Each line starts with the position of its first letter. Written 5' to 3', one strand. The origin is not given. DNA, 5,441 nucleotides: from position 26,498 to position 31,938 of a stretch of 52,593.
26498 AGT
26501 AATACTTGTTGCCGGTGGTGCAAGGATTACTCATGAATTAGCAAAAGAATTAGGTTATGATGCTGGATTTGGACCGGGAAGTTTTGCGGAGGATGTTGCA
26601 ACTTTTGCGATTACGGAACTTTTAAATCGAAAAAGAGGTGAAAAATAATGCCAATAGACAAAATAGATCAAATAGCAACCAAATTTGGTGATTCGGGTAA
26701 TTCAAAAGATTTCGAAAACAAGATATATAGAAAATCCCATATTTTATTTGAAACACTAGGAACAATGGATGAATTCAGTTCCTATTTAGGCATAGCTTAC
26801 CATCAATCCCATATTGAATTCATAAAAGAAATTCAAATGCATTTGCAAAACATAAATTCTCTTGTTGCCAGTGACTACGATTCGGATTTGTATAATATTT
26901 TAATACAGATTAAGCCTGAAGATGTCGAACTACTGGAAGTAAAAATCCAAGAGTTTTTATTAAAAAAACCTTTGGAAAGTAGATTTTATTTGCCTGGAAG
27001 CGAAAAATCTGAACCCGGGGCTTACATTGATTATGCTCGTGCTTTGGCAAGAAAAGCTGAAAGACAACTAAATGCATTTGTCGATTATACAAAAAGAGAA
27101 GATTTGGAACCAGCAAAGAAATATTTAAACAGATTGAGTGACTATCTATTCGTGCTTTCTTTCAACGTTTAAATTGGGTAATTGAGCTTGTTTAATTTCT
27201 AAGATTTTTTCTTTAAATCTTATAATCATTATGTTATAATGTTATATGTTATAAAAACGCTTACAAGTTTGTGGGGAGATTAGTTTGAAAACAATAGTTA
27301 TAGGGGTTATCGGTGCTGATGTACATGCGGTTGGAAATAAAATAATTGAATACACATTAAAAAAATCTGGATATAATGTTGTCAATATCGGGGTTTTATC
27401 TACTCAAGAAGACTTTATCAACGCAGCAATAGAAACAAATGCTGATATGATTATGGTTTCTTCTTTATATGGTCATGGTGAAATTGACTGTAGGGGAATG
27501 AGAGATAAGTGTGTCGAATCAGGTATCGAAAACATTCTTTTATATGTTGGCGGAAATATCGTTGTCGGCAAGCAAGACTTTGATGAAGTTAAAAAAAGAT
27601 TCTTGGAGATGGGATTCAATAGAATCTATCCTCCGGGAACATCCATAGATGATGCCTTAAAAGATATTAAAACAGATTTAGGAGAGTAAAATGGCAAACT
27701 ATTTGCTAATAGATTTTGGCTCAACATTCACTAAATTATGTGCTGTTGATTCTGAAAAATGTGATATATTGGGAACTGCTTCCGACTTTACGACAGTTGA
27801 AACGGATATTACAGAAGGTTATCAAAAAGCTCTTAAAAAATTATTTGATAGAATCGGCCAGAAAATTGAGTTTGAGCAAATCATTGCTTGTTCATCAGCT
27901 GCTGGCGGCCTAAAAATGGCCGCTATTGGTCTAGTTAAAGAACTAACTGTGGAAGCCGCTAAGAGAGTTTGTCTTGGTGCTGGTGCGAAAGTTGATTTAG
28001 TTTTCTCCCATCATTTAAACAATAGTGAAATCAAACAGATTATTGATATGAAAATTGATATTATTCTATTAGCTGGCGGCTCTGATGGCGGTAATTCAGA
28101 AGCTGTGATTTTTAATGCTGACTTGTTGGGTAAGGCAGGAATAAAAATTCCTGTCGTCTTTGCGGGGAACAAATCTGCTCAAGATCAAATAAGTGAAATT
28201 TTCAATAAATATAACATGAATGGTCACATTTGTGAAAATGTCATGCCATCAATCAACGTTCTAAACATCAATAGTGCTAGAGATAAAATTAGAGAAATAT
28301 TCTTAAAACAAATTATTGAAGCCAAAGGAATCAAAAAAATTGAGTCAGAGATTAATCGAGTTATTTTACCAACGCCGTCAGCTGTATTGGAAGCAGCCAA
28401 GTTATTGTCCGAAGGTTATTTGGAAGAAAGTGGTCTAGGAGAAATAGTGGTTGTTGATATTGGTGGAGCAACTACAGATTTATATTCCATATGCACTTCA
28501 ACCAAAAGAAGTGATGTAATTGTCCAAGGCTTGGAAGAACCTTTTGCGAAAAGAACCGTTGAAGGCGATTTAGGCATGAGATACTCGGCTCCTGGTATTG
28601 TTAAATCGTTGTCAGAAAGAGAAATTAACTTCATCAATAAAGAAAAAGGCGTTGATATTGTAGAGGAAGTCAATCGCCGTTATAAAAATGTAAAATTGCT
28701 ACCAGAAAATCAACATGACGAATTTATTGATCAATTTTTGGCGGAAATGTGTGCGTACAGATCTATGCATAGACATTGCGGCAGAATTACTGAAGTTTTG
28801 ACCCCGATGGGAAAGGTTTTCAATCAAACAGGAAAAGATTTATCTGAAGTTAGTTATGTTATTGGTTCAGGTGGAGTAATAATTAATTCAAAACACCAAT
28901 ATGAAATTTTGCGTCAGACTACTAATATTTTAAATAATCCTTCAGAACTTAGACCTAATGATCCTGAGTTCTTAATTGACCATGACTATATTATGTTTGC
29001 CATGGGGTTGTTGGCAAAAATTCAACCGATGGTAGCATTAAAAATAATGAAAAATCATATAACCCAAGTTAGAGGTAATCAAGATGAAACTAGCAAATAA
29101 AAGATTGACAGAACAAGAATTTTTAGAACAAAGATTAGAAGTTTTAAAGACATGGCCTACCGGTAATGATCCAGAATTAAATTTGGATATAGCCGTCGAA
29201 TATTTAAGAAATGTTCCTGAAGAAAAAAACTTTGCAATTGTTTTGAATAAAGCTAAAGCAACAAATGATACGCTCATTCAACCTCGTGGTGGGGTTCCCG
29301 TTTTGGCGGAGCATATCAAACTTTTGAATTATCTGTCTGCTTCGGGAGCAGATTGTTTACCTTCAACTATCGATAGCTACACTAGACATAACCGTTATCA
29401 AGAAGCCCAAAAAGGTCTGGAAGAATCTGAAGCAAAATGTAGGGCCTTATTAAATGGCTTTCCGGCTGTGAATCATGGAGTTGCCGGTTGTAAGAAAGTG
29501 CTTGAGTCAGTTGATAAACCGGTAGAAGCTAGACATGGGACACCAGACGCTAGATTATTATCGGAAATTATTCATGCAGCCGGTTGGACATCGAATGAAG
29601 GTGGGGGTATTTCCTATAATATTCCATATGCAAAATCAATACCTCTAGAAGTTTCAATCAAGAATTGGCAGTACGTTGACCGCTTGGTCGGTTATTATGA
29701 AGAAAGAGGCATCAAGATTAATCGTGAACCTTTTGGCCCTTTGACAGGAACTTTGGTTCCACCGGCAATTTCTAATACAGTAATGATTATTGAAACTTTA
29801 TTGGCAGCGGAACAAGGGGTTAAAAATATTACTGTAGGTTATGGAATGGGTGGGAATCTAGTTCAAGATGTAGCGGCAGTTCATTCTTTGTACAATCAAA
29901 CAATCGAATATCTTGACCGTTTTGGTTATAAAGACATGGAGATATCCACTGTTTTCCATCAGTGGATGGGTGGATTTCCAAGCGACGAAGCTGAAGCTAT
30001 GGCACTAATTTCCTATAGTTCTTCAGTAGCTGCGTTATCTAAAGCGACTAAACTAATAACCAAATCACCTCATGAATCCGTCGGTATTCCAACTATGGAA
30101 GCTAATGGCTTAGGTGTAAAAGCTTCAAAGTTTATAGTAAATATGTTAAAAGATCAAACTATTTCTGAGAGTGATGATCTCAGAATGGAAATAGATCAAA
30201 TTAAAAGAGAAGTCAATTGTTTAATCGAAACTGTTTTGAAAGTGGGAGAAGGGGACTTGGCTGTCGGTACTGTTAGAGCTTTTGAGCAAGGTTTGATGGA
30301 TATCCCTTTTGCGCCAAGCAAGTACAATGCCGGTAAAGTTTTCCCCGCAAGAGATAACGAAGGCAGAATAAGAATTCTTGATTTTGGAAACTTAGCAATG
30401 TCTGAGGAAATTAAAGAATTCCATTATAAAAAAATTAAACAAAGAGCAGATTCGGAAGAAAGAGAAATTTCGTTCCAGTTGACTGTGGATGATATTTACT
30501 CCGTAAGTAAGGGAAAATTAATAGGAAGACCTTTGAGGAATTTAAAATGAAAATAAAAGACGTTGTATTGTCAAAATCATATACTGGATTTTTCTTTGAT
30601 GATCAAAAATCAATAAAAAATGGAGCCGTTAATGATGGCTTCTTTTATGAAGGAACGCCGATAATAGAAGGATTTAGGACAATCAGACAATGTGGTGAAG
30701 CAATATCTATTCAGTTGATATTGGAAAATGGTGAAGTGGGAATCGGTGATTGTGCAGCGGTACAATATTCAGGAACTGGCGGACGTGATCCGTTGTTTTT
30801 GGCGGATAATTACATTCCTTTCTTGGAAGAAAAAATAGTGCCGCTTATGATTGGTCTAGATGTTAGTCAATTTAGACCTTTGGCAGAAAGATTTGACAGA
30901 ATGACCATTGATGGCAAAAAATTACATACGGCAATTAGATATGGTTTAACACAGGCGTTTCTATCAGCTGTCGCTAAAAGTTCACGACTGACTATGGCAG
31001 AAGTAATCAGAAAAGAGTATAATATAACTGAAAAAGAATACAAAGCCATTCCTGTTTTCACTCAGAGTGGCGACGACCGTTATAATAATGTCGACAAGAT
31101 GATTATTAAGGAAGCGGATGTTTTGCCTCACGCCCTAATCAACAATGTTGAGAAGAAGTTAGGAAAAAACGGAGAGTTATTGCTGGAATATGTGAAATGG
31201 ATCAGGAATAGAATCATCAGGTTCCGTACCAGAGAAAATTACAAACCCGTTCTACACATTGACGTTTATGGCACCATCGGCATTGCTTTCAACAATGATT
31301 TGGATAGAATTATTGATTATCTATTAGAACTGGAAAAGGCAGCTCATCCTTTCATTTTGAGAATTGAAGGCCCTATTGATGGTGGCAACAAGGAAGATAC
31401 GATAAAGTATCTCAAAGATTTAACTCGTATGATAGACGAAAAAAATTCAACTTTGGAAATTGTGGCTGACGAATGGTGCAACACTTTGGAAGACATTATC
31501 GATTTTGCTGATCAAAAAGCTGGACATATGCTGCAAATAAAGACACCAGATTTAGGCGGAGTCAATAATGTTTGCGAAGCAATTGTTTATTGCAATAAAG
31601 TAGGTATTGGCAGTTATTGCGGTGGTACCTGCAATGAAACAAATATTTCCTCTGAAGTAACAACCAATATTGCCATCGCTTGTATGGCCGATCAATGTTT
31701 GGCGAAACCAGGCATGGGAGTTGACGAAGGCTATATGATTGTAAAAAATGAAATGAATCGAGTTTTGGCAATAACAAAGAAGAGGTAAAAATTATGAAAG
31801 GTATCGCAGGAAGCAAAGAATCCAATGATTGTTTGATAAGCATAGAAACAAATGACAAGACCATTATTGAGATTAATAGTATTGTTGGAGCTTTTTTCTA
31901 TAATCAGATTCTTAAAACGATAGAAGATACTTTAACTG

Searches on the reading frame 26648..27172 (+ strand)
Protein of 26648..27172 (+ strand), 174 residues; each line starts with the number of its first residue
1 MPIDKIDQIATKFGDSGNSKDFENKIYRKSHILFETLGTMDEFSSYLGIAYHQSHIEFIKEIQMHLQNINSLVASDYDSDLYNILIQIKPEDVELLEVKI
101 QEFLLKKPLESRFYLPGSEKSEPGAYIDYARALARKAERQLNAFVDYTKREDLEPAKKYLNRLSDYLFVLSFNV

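Call 6: search_protein_families(library=pfam, proteins=[window:26648-27172:+])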
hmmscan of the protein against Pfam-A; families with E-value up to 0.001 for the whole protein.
window:26648-27172:+ (174 aa): 1 family
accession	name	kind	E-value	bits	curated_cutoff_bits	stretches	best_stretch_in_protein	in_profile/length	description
PF01923.23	Cob_adeno_trans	-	3.1e-32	112.4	24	1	9-171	1-168/171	Cobalamin adenosyltransferase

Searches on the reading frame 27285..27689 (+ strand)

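Call 6: search_protein_families(library=pfam, proteins=[window:27285-27689:+])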
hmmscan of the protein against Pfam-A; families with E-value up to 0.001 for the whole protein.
window:27285-27689:+ (134 aa): 1 family
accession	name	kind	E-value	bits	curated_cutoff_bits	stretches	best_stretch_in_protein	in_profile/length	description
PF02310.24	B12-binding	-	6e-14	52.4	32.1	1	3-95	2-93/121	B12 binding domain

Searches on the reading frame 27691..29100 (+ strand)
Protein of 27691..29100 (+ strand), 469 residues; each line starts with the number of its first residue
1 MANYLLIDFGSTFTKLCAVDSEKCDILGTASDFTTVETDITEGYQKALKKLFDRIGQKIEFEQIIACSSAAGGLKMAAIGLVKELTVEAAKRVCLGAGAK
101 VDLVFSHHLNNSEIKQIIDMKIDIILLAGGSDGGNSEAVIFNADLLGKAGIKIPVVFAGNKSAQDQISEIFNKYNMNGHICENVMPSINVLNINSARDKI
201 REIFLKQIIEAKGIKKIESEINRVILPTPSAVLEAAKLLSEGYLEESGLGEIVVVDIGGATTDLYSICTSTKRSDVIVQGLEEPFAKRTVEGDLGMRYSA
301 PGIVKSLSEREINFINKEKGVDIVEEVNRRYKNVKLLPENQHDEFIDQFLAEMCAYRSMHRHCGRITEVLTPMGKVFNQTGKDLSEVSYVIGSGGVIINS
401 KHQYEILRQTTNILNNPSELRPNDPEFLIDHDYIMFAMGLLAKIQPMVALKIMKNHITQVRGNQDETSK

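Call 6: search_protein_families(library=pfam, proteins=[window:27691-29100:+])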
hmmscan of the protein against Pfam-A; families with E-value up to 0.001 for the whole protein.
window:27691-29100:+ (469 aa): 2 families
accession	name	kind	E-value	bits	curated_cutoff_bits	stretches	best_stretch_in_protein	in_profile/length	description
PF13941.12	MutL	-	2.4e-163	544.5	27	1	4-456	1-449/450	MutL protein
PF05378.19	Hydant_A_N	-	0.00013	22.2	25.2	0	6-58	3-53/176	Hydantoinase/oxoprolinase N-terminal region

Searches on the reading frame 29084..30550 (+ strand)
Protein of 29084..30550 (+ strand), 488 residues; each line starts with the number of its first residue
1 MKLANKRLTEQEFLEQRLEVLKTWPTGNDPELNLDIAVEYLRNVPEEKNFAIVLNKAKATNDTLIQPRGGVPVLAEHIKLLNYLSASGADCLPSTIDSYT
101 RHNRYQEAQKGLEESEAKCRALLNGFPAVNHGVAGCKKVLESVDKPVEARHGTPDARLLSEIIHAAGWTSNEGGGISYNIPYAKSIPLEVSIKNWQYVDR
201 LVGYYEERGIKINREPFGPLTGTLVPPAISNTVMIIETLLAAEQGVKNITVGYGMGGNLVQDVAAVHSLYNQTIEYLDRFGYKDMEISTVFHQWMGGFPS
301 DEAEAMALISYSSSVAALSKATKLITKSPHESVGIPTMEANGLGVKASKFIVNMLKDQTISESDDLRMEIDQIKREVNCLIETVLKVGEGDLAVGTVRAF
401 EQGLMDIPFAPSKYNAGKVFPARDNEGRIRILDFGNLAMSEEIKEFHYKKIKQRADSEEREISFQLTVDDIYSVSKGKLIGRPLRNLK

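Call 6: search_protein_families(library=pfam, proteins=[window:29084-30550:+])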
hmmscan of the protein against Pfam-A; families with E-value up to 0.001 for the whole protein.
window:29084-30550:+ (488 aa): 1 family
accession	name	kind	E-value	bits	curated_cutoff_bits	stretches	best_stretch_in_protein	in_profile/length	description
PF06368.17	Met_asp_mut_E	-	1.7e-210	699.6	26.6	1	44-483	1-441/441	Methylaspartate mutase E chain (MutE)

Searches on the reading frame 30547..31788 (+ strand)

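Call 6: search_protein_families(library=pfam, proteins=[window:30547-31788:+])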
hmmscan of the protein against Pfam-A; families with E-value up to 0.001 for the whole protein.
window:30547-31788:+ (413 aa): 3 families
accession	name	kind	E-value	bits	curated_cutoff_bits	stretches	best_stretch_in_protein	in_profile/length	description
PF07476.17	MAAL_C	-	6.7e-114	379.7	27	1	166-411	5-248/249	Methylaspartate ammonia-lyase C-terminus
PF05034.18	MAAL_N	-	1.2e-67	227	27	1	1-159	1-159/159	Methylaspartate ammonia-lyase N-terminus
PF13378.12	MR_MLE_C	-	2.9e-07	30.9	29.4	1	270-380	72-172/219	Enolase C-terminal domain-like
